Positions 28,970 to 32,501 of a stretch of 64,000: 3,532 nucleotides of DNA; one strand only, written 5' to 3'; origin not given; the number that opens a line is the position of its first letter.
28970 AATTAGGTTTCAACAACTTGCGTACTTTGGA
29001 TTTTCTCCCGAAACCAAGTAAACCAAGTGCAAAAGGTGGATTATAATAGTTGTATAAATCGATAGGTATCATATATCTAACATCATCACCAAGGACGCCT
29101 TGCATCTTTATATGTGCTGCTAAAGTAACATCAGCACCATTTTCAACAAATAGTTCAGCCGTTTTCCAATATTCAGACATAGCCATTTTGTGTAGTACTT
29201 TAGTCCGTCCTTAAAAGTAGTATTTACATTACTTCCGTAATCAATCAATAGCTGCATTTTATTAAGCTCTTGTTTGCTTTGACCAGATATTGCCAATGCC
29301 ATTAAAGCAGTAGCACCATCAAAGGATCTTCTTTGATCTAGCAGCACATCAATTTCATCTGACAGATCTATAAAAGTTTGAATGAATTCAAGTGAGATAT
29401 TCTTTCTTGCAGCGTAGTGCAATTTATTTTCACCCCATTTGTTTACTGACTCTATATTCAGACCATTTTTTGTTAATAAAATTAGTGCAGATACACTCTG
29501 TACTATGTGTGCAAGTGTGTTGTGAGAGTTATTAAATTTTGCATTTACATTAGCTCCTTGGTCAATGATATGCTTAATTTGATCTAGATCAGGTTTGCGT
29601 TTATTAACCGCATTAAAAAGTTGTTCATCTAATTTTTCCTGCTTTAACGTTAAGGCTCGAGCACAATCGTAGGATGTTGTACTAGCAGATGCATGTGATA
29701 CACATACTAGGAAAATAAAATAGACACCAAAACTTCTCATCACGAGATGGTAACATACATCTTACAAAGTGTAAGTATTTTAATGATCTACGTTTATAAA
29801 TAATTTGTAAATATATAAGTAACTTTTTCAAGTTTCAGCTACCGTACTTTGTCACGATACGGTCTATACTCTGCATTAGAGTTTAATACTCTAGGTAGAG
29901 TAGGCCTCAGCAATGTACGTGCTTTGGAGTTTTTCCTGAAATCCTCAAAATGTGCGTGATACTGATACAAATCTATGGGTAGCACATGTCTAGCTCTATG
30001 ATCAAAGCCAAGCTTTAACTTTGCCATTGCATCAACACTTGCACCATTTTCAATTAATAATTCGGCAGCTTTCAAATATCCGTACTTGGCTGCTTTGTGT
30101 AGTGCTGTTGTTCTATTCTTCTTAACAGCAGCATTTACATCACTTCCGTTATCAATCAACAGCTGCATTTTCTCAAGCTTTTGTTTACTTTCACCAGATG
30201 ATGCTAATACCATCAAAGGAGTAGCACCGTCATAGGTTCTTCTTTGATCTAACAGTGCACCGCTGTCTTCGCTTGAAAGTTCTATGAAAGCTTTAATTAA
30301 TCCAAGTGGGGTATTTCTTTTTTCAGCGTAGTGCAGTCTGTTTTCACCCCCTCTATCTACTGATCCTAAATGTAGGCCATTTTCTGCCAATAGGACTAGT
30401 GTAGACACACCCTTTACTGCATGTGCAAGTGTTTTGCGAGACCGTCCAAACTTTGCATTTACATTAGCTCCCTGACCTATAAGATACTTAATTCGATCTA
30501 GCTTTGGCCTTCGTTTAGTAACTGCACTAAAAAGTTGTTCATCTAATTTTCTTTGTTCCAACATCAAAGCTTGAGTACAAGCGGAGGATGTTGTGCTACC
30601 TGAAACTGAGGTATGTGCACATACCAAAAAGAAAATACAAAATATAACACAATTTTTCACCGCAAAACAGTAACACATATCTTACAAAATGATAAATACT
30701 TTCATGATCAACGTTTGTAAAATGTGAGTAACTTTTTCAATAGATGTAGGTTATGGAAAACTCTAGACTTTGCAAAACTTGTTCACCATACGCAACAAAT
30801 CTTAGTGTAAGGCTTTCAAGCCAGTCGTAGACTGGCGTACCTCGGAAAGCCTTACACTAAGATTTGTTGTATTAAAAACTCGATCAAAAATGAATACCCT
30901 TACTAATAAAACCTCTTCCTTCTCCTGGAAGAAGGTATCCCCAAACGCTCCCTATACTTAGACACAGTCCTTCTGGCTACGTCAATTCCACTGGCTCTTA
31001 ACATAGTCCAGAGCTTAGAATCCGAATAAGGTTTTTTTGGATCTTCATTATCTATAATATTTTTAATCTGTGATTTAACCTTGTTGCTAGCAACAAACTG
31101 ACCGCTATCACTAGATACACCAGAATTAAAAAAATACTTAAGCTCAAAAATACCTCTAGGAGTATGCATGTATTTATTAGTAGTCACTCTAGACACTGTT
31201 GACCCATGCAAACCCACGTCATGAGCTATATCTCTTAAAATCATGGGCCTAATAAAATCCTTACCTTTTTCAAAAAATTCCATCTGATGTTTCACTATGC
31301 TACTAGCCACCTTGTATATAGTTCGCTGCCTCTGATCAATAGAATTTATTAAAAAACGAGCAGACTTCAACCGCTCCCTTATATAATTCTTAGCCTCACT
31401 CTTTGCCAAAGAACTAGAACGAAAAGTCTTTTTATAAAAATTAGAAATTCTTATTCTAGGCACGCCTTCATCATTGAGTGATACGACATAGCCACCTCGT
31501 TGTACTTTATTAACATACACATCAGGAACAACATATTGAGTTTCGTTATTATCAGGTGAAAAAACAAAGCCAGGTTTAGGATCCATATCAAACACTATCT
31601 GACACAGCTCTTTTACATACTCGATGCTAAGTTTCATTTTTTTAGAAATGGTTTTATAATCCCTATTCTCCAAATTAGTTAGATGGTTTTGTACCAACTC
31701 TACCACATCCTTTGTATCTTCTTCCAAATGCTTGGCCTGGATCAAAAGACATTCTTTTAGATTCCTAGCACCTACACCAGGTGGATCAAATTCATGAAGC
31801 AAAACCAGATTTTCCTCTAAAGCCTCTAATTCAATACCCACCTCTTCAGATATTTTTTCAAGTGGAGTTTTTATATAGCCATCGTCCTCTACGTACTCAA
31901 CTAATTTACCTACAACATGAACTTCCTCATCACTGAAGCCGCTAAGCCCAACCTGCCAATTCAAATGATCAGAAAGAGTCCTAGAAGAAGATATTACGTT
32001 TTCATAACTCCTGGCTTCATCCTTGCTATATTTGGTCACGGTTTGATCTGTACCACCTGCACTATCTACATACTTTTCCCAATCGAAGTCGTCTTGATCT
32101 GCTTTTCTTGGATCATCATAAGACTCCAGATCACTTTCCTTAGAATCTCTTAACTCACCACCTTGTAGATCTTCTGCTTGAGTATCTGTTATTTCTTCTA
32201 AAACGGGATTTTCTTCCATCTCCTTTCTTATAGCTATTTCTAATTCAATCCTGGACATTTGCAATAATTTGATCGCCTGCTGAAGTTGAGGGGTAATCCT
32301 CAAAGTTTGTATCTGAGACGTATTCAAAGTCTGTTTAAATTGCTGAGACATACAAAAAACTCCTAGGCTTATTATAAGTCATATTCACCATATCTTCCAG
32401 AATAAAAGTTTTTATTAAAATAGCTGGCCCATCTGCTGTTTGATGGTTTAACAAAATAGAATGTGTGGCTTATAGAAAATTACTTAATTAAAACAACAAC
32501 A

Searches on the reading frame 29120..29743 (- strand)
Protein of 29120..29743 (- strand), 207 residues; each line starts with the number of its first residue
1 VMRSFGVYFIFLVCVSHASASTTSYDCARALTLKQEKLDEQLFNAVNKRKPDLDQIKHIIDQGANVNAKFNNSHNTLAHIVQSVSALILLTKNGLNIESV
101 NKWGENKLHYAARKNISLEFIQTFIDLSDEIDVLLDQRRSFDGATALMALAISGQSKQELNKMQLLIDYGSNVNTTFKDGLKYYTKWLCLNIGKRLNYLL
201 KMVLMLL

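Call 33: search_protein_families(library=pfam, proteins=[window:29120-29743:-], max_evalue=0.01)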
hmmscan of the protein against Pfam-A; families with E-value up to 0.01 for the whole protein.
window:29120-29743:- (207 aa): 5 families
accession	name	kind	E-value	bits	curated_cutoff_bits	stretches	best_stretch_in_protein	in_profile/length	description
PF12796.13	Ank_2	-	1.5e-14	54.7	27.3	3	89-175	15-88/90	Ankyrin repeats (3 copies)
PF13637.12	Ank_4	-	9.7e-09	35.7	22.7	1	89-125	15-50/50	Ankyrin repeats (many copies)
PF00023.36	Ank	-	2.4e-05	24.8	21.1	0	142-175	1-30/33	Ankyrin repeat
PF13606.12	Ank_3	-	0.00019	22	22.3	0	142-174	1-29/30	Ankyrin repeat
PF01250.22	Ribosomal_S6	-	0.0025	18.4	27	1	73-115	13-53/90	Ribosomal protein S6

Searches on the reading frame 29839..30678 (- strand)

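Call 33: search_protein_families(library=pfam, proteins=[window:29839-30678:-], max_evalue=0.01)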
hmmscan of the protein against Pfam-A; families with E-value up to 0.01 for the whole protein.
window:29839-30678:- (279 aa): 5 families
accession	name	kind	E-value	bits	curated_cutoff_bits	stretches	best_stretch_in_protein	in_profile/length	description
PF12796.13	Ank_2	-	2.7e-16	60.4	27.3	1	115-217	1-88/90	Ankyrin repeats (3 copies)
PF00023.36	Ank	-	1.2e-14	54.1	21.1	1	190-218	3-31/33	Ankyrin repeat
PF13637.12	Ank_4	-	7.1e-13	48.9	22.7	2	165-209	7-50/50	Ankyrin repeats (many copies)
PF13606.12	Ank_3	-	2.4e-10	40.1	22.3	1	191-216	4-29/30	Ankyrin repeat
PF13857.12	Ank_5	-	1.7e-07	31.9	27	1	174-215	1-42/56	Ankyrin repeats (many copies)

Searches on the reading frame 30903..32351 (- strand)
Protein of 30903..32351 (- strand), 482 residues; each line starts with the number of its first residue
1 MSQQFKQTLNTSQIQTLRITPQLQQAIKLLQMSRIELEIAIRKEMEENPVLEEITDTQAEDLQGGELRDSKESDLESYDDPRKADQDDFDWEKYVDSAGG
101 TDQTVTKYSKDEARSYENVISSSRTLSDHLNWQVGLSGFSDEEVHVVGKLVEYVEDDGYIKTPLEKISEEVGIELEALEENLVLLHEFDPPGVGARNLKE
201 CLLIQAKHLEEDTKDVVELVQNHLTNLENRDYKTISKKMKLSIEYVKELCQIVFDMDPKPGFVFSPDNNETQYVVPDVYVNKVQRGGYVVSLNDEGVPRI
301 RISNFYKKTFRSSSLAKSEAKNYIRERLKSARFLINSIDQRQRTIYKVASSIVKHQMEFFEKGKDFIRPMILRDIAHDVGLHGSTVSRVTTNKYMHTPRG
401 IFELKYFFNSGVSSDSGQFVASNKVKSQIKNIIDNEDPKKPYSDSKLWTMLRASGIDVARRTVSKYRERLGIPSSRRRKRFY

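Call 33: search_protein_families(library=pfam, proteins=[window:30903-32351:-], max_evalue=0.01)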
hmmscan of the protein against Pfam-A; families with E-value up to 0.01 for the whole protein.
window:30903-32351:- (482 aa): 5 families
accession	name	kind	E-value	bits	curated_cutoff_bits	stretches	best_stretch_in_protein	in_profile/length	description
PF04552.19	Sigma54_DBD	-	2.1e-62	210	22.8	1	322-480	2-160/160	Sigma-54, DNA binding domain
PF04963.19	Sigma54_CBD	-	5.2e-57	193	22.9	1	116-306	2-185/185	Sigma-54 factor, core binding domain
PF00309.25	Sigma54_AID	-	1.5e-15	57.2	23.8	1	9-53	2-46/46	Sigma-54 factor, Activator interacting domain (AID)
PF13276.12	HTH_21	-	0.0019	18.8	28.1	1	446-480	25-60/60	HTH-like domain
PF04545.22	Sigma70_r4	-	0.0037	17.2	24.1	0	208-248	4-39/50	Sigma-70, region 4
